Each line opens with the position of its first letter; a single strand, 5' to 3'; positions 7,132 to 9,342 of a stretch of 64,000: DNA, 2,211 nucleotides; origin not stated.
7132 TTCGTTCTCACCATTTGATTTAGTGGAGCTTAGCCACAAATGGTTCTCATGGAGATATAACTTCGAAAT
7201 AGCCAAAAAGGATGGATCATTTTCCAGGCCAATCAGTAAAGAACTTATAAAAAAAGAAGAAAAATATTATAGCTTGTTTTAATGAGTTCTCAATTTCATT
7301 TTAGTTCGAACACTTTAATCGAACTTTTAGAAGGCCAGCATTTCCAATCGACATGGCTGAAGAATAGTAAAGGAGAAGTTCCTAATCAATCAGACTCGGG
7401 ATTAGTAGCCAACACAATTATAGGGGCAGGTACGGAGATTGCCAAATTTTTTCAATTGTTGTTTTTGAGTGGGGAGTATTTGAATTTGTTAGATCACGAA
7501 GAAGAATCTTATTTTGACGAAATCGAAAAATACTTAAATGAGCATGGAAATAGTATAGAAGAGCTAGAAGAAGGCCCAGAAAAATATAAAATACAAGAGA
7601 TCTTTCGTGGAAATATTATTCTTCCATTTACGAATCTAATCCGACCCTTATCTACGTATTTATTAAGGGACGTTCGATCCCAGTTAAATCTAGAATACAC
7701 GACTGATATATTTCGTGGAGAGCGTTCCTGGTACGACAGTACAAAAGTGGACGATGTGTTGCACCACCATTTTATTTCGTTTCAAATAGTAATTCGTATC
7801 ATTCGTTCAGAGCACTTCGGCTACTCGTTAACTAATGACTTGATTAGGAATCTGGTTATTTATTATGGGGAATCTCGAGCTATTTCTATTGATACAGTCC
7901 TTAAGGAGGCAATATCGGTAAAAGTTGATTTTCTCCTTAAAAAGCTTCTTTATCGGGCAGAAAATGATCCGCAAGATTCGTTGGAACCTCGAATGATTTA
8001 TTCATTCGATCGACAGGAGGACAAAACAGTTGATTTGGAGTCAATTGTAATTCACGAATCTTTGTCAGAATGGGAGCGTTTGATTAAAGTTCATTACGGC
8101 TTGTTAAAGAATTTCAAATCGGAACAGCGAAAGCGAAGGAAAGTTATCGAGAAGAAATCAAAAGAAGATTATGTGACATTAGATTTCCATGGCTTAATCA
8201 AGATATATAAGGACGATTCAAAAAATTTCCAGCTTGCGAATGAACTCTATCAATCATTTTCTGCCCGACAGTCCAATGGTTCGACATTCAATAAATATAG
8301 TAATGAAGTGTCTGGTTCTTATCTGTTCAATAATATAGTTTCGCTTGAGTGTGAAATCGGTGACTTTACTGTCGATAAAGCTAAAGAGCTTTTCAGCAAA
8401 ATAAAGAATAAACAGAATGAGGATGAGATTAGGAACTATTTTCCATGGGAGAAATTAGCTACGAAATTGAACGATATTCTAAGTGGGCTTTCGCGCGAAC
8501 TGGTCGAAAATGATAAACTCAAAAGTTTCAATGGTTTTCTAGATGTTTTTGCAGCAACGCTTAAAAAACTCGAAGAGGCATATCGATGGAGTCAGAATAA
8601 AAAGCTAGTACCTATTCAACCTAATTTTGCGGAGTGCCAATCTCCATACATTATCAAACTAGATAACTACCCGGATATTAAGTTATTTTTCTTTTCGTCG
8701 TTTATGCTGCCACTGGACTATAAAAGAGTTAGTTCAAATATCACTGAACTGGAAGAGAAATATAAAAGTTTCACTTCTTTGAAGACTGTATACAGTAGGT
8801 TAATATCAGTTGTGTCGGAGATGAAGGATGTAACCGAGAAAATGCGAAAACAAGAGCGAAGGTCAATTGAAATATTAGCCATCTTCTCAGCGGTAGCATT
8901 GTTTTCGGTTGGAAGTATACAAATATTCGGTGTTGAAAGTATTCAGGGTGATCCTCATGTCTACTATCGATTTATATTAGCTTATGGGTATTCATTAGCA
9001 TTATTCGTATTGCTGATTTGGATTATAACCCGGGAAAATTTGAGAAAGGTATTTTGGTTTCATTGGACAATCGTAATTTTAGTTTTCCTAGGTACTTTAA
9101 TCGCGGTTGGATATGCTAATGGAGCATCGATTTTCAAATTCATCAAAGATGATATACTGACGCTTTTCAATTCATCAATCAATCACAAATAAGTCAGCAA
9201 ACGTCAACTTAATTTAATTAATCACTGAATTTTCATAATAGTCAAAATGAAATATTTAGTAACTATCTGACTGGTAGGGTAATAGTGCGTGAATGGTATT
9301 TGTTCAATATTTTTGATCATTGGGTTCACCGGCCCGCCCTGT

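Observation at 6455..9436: Self-contained Panacea-domain + 636-aa membrane-protein cassette inside the prophage late operon: candidate new TA/abortive-infection system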

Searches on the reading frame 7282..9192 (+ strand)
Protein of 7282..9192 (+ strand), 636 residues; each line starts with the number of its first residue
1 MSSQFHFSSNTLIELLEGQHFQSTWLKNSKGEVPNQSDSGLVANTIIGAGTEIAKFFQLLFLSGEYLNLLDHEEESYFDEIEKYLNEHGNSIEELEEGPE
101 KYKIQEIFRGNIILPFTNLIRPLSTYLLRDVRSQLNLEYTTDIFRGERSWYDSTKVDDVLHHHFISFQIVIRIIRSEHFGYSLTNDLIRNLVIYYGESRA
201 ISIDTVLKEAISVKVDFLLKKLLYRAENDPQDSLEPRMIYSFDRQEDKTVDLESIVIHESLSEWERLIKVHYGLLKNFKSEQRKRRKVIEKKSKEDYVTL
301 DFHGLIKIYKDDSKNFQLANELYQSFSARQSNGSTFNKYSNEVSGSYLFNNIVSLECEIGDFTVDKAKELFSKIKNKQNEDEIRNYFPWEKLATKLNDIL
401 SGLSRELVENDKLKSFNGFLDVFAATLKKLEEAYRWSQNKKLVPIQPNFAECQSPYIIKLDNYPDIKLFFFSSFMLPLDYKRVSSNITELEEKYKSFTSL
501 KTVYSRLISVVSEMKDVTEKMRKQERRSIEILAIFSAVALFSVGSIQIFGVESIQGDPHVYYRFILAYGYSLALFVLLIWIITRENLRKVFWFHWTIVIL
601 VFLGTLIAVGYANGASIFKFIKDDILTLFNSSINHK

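Call 3: search_protein_families(library=pfam, proteins=[window:7282-9192:+], max_evalue=1)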
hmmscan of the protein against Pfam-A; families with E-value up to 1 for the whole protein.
window:7282-9192:+ (636 aa): 5 families
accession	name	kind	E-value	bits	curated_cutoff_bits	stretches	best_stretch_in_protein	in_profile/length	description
PF06772.16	LtrA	-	0.0073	16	31.9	1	531-611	258-338/356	Bacterial low temperature requirement A protein (LtrA)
PF07275.16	ArdA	-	0.14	13.2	27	1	289-395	37-139/155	Antirestriction protein (ArdA)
PF17284.7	Spermine_synt_N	-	0.15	12.5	22.1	1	154-181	15-41/53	Spermidine synthase tetramerisation domain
PF04691.17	ApoC-I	-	0.17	12.2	28.3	1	358-387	17-46/61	Apolipoprotein C-I (ApoC-1)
PF22470.1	Histone_HNS_N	-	0.29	11.5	24.5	0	496-527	22-53/79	H-NS histone-like proteins, N-terminal domain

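Call 4: search_protein_families(library=padloc, proteins=[window:7282-9192:+], max_evalue=1)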
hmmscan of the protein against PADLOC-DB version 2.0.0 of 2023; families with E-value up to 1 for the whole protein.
window:7282-9192:+ (636 aa): 0 families

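Call 5: search_protein_families(library=phrogs, proteins=[window:7282-9192:+], max_evalue=0.1)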
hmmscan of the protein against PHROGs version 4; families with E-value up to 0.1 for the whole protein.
window:7282-9192:+ (636 aa): 0 families

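Call 6: search_protein_families(library=ncbifam, proteins=[window:7282-9192:+], max_evalue=1)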
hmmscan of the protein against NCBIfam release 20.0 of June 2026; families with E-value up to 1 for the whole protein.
window:7282-9192:+ (636 aa): 2 families
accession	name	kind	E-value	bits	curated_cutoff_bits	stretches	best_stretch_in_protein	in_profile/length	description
NF008526.0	PRK11462.1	equivalog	0.044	12.5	836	1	511-620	215-324/460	glycoside-pentoside-hexuronide family transporter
NF041647.1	ABC_perm_CPBP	equivalog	0.053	12.3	435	1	511-630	399-523/636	ABC transporter permease subunit/CPBP intramembrane protease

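Call 7: find_homologous_proteins(query=window:7282-9192:+)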
Query window:7282-9192:+ (636 aa): 12 proteins with E <= 0.001 among 8000 candidates.
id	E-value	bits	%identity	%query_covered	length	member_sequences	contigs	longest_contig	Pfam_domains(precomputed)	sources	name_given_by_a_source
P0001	0.0e+0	1405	100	100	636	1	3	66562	-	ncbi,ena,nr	ncbi:MAG TPA: hypothetical protein H9825_09075 [Candidatus Sphingobacterium stercorigallinarum]|nr:h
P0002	4.4e-174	598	48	96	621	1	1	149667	-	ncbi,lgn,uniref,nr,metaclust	ncbi:hypothetical protein [Sphingobacterium paucimobilis]|uniref:Uncharacterized protein n=1 Tax=Sph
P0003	4.5e-166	572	47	96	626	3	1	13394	-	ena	-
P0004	2.2e-156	540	44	97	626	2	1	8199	-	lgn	-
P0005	2.7e-154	533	44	96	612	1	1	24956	-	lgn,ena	-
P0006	3.4e-154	533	44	96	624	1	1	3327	-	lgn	-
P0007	3.8e-152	526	45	97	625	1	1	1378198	-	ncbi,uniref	ncbi:hypothetical protein [Parapedobacter sp. DT-150]|uniref:hypothetical protein n=1 Tax=Parapedoba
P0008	8.5e-142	492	43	95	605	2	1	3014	-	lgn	-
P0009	1.1e-138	482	42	96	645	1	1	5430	-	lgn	-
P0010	7.1e-138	479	41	96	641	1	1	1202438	-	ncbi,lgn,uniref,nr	ncbi:hypothetical protein [Albibacterium bauzanense]|uniref:Uncharacterized protein n=1 Tax=Albibact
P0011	1.6e-135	471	42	94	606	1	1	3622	-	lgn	-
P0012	3.9e-104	367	35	97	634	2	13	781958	-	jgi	jgi:hypothetical protein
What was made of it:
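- Tried and rejected: It suggested a family of only 12 proteins (call 7).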

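Call 9: find_encoding_contigs(protein=P0002, flank=10000, max_places=2)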
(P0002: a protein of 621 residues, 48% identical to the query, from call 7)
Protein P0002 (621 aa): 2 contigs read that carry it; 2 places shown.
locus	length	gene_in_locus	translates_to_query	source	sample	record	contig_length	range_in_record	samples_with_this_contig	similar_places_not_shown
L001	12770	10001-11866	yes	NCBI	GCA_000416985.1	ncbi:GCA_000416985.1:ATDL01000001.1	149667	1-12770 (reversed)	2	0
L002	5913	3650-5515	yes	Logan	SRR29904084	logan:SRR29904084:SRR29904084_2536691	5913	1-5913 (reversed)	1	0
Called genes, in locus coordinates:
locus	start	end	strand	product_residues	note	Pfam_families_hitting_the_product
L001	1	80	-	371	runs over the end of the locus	-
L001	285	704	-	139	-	-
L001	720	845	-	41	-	-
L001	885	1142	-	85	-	-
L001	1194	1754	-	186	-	PF00293:NUDIX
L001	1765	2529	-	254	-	-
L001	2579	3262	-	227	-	PF18916:Lycopene_cyc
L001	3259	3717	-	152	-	-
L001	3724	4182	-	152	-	-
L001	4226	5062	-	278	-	PF00494:SQS_PSY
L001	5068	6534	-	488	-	PF00070:Pyr_redox (weak), PF00890:FAD_binding_2 (weak), PF01266:DAO, PF01593:Amino_oxidase, PF03486:HI0933_like (faint), PF07992:Pyr_redox_2 (weak), PF13450:NAD_binding_8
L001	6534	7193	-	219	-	PF12802:MarR_2 (weak), PF13463:HTH_27 (weak)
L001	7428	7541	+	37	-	-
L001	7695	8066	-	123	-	-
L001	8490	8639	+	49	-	-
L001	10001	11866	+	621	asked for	-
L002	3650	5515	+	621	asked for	-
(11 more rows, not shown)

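Call 10: find_encoding_contigs(protein=P0007, flank=10000, max_places=2)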
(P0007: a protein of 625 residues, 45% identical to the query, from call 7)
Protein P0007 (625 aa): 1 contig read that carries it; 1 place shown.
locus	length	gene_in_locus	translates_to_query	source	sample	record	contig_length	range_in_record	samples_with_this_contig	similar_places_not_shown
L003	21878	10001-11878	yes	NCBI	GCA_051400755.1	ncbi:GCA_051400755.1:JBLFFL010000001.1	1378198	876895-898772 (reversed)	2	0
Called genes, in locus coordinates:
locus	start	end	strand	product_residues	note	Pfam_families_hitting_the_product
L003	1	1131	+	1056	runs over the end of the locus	PF13620:CarboxypepD_reg, PF13715:CarbopepD_reg_2, PF07715:Plug, PF00593:TonB_dep_Rec_b-barrel, PF14905:OMP_b-brl_3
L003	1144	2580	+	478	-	PF12741:SusD-like, PF12771:SusD-like_2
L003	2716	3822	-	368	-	PF13173:AAA_14, PF13635:DUF4143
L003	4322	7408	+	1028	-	PF13620:CarboxypepD_reg, PF13715:CarbopepD_reg_2, PF07715:Plug, PF00593:TonB_dep_Rec_b-barrel, PF14905:OMP_b-brl_3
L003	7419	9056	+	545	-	PF12771:SusD-like_2, PF12741:SusD-like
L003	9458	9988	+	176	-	-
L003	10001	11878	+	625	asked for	-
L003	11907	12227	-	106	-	-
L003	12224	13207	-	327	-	-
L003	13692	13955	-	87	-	-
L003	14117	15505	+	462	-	PF00512:HisKA, PF02518:HATPase_c, PF13589:HATPase_c_3 (faint)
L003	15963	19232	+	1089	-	PF13620:CarboxypepD_reg (weak), PF13715:CarbopepD_reg_2, PF07715:Plug, PF00593:TonB_dep_Rec_b-barrel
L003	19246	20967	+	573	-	PF07980:SusD_RagB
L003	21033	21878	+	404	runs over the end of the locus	PF07075:NamZ_N, PF20732:NamZ_C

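Call 11: find_encoding_contigs(protein=P0010, flank=10000, max_places=2)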
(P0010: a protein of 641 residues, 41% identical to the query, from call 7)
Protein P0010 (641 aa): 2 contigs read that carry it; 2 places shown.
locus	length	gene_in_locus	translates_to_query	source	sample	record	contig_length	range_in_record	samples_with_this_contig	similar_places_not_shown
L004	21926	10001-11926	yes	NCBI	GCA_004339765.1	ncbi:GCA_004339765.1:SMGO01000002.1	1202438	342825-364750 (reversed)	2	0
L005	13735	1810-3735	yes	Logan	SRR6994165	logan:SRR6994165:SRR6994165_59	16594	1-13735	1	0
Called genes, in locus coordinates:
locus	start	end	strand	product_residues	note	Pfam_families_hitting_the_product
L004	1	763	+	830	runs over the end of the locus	PF13620:CarboxypepD_reg, PF13715:CarbopepD_reg_2, PF14686:fn3_3 (weak), PF22904:NOMO1-like_2nd (faint), PF07715:Plug, PF00593:TonB_dep_Rec_b-barrel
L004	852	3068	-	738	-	PF16314:DUF4954, PF20683:DUF6819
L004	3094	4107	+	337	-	PF03009:GDPD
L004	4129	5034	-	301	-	PF08241:Methyltransf_11, PF13649:Methyltransf_25 (weak)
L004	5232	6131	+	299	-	PF06439:3keto-disac_hyd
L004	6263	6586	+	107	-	PF12840:HTH_20, PF01022:HTH_5, PF01978:TrmB (weak), PF24033:DUF7342 (weak)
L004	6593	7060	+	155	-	PF08327:AHSA1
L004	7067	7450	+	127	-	PF13564:DoxX_2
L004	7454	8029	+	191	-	PF14066:DUF4256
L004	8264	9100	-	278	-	PF03372:Exo_endo_phos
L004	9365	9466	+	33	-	-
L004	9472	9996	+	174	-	-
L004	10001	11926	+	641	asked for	-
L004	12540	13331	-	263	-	-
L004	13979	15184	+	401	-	PF20276:CTD1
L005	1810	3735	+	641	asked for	-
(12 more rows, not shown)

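Call 12: find_encoding_contigs(protein=P0012, flank=10000, max_places=3)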
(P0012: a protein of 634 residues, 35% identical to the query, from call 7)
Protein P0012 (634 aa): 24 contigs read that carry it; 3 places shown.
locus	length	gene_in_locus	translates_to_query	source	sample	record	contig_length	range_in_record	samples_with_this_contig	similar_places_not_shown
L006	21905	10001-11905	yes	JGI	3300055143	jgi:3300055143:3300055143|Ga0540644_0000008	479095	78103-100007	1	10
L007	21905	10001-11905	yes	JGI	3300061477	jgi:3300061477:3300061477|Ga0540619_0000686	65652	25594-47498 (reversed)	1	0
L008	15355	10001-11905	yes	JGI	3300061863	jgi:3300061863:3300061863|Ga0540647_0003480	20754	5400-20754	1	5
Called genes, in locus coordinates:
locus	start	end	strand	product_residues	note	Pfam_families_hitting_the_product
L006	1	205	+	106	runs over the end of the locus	-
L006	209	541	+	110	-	-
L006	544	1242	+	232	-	-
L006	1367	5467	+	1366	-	PF20155:TMP_3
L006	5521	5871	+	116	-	-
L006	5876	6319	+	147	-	-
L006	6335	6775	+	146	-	-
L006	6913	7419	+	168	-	-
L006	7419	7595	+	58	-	-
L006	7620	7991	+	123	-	-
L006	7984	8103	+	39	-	-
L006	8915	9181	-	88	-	PF09926:DUF2158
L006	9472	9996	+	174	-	-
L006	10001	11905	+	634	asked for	-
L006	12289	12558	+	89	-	-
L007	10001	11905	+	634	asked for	-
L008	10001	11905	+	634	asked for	-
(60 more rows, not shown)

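Call 14: find_encoding_contigs(protein=P0003, flank=8000, max_places=1)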
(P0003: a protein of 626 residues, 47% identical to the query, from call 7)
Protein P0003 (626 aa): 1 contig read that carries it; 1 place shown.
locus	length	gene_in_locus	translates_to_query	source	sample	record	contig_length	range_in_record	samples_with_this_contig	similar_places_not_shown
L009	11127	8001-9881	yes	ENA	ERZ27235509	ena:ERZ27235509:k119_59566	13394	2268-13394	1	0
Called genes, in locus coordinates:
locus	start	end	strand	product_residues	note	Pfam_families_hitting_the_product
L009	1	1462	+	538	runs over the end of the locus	-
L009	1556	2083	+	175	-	PF16428:DUF5025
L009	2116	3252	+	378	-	PF03415:Peptidase_C11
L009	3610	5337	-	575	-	PF00150:Cellulase, PF00652:Ricin_B_lectin (faint), PF14200:RicinB_lectin_2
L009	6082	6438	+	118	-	-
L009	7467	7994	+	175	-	-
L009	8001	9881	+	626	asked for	-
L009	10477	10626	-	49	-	-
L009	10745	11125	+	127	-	?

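Call 15: find_encoding_contigs(protein=P0005, flank=8000, max_places=1)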
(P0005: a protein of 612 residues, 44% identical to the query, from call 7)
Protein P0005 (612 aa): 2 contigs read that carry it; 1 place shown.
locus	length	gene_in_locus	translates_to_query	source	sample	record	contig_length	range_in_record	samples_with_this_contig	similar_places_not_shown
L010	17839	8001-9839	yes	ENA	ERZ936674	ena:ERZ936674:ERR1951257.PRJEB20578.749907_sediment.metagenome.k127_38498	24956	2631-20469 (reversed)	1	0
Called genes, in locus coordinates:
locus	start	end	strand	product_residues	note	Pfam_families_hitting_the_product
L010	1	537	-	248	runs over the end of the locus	PF26915:Phage_P4_cII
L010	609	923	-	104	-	-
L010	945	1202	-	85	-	PF24693:DUF7660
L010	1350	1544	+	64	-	-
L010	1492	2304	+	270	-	PF13749:HATPase_c_4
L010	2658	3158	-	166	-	-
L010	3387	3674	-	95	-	-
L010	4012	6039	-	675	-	PF13589:HATPase_c_3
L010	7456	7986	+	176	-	-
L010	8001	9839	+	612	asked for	-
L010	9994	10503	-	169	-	-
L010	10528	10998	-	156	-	-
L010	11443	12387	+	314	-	PF04471:Mrr_cat (weak), PF20279:CTD12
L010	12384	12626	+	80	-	PF20295:MC8 (weak)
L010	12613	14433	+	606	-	PF10088:DUF2326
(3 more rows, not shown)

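Call 16: find_encoding_contigs(protein=P0004, flank=8000, max_places=1)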
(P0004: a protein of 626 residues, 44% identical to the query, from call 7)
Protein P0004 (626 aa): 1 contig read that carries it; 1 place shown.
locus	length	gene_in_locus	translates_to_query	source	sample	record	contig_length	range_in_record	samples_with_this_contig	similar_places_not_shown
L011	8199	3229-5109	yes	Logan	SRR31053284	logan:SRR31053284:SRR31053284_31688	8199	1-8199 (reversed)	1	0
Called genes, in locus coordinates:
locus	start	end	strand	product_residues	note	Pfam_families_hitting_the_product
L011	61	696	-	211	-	-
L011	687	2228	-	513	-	PF00912:Transgly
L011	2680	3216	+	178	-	-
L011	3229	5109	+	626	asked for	-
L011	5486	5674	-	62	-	-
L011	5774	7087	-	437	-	PF08357:SEFIR, PF13676:TIR_2 (weak)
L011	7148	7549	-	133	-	-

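Call 17: find_encoding_contigs(protein=P0009, flank=8000, max_places=1)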
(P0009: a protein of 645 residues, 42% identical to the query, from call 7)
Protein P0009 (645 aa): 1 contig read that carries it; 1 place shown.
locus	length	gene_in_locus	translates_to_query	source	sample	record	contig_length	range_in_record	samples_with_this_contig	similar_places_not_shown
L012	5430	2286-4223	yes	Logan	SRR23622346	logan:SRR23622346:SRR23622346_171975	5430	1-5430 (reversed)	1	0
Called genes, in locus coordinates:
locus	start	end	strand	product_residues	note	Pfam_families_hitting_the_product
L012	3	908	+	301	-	?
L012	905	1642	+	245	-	PF07505:DUF5131, PF17338:GP88 (weak)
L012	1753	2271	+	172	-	-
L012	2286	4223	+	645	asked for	-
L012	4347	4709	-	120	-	-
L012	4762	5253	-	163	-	PF13443:HTH_26 (faint)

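Call 36: find_related_loci(query=A2, collection=viral_contigs, flank=10000)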
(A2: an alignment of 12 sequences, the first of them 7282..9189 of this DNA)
Query A2 (636 aa) in viral_contigs; peptide patterns used: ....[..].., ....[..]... (x = any residue, [..] = any of these).
343 stretches matched a pattern, but none encodes a relative of the query by tblastn (E <= 1e-3).

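Call 42: search_protein_representatives(alignment_id=A2)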
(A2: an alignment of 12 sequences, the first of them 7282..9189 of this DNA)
Query: 12 sequences, 624 profile positions. Proteins with E-value up to 0.001 (for the whole library): 470; up to 1e-10: 373; up to 1e-30: 124. The best 150 are listed.
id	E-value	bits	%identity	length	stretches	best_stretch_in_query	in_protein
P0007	0.0e+00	1023.3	-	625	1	1-623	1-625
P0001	6.0e-266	900.2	-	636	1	3-620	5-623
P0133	1.3e-205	700.8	-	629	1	1-622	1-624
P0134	3.7e-204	696.1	-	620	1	4-619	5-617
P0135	1.1e-203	694.5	-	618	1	5-613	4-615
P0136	6.6e-186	635.8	-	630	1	3-611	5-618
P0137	3.0e-162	557.6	-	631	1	1-621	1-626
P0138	6.5e-158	543.3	-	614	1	2-609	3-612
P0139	1.3e-142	492.8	-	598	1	39-614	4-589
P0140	1.6e-141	489.2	-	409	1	15-422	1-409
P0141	1.5e-132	459.6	-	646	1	8-621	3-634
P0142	1.2e-126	440.0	-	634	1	8-612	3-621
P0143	3.7e-104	365.7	-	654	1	34-609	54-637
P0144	4.2e-92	325.9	-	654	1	25-605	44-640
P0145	2.9e-87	309.9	-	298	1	1-295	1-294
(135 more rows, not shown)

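Call 43: predict_structure(alignment_id=A2)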
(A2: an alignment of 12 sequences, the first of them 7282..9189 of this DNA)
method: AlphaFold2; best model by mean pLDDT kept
length: 636 residues; sequences in the alignment: 12
mean_pLDDT: 81.9   pTM: 0.74
mean pLDDT of the five models: 81.9, 80.5, 79.6, 79.1, 78.5
residues with pLDDT >= 90: 278; 70-90: 197; 50-70: 143; < 50: 18
segments of 3 or more residues with pLDDT < 50: 613-618, 634-636
pLDDT, mean of each block of 10 residues (from residue 1): 72 92 71 61 90 96 93 84 93 80 88 92 91 86 62 75 93 91 89 91 94 95 82 63 81 90 92 88 92 90 92 91 90 84 93 90 92 94 91 95 85 92 97 90 86 94 93 88 91 92 79 60 53 65 62 63 66 67 58 66 63 49 52 45
secondary structure, 60 per line:
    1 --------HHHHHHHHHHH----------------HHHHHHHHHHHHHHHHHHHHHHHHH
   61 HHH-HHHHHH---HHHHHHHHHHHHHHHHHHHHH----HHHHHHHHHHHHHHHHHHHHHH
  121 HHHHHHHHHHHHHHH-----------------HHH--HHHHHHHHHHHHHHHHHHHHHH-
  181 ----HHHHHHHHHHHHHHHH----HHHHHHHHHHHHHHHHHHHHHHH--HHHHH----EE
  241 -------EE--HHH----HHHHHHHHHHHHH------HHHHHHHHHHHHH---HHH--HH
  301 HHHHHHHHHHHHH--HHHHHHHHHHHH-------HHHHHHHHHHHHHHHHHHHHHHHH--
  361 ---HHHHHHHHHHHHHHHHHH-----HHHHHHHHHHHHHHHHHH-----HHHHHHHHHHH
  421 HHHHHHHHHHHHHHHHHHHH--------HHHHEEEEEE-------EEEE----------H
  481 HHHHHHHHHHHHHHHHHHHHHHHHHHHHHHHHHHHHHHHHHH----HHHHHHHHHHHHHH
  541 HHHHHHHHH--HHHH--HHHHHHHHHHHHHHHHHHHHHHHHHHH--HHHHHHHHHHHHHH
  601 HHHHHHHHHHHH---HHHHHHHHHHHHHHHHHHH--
elements in order: H9-19 H36-63 H65-70 H74-94 H99-135 H158-179 H185-200 H205-227 H230-234 H259-271 H278-290 H299-313 H316-327 H335-358 H364-381 H387-404 H410-440 H449-452 E453-458 E466-469 H480-522 H527-549 H552-555 H558-584 H587-612 H616-634
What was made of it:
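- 7282..8871 (+): Gene 2 N-terminal all-alpha domain (residues 1-530), predicted cytoplasmic, ending in a long helix 480-522 that leads into TM1. AlphaFold2 model pLDDT 81.9, pTM 0.74, mostly above 85 up to residue 500 (call 43).
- The TM region of the model has only moderate confidence, pLDDT about 50-67 (call 43).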

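Call 49: fold_search(model_id=the predicted structure, library=pdb)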
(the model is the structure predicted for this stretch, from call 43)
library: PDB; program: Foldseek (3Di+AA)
matches with E <= 10: 281; with E <= 0.001: 0
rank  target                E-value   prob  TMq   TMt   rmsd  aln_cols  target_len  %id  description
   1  7rdr_A                1.1e-01  0.23  0.12  0.16  21.9       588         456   12  Circular tandem repeat protein with novel repeat topology and enhanced subunit contact surfaces (released 2021-09-01)
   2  5oxp                  1.2e-01  0.09  0.09  0.11  27.4       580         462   11  PepTSt in occluded conformation with phosphate ion bound (released 2018-02-21)
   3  5h7c_C                1.3e-01  0.30  0.13  0.19  20.5       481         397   11  Crystal structure of a repeat protein with two Protein A-DHR14 repeat modules (released 2017-06-28)
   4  7opd_e                2.4e-01  0.15  0.12  0.11  22.7       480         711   12  Pol II-CSB-CRL4CSA-UVSSA-SPT6-PAF (Structure 5) (released 2021-10-06)
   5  5wzg_A                2.7e-01  0.10  0.11  0.12  20.4       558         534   10  Structure of APUM23-GAAUUGACGG (released 2017-09-27)
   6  9yng_e                2.7e-01  0.07  0.09  0.07  33.9       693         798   12  Dynactin and dynein-1 tail region of dynein-dynactin complex on microtubule in the presence of LIS1 (released 2026-01-28)
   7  9b62_A                2.9e-01  0.14  0.13  0.10  22.4       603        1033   10  Human RANBP2/RAN(GTP)/RANGAP1-SUMO1/UBC9/CRM1/RAN(GTP) - composite map and model (released 2024-10-16)
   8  9hhl_m                2.9e-01  0.07  0.09  0.07  34.5       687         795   13  Structure of Dynein-Dynactin-NuMA-LIS1 (released 2025-12-03)
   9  4c0d_A                3.2e-01  0.09  0.11  0.13  20.8       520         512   12  Structure of the NOT module of the human CCR4-NOT complex (CNOT1-CNOT2-CNOT3) (released 2013-10-09)
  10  7z8i_m                3.3e-01  0.08  0.10  0.10  33.3       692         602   11  The barbed end complex of dynactin bound to BICDR1 and the cytoplasmic dynein tails (A2, B1, B2) (released 2022-08-17)
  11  7wkk_A                3.7e-01  0.11  0.11  0.06  21.2       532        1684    8  Cryo-EM structure of the IR subunit from X. laevis NPC (released 2022-03-30)
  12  8gha_D                4.0e-01  0.12  0.15  0.14  22.2       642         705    9  Hir3 Arm/Tail, Hir2 WD40, C-terminal Hpc2 (released 2024-07-10)
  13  6q84_A                5.0e-01  0.12  0.13  0.10  21.3       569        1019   14  Crystal structure of RanGTP-Pdr6-eIF5A export complex (released 2019-05-01)
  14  7ose_A                5.0e-01  0.06  0.10  0.12  28.3       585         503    9  cytochrome bd-II type oxidase with bound aurachin D (released 2021-11-17)
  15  7pqh_H                5.2e-01  0.07  0.09  0.06  35.5       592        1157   11  Cryo-EM structure of Saccharomyces cerevisiae TOROID (TORC1 Organized in Inhibited Domains). (released 2023-01-18)
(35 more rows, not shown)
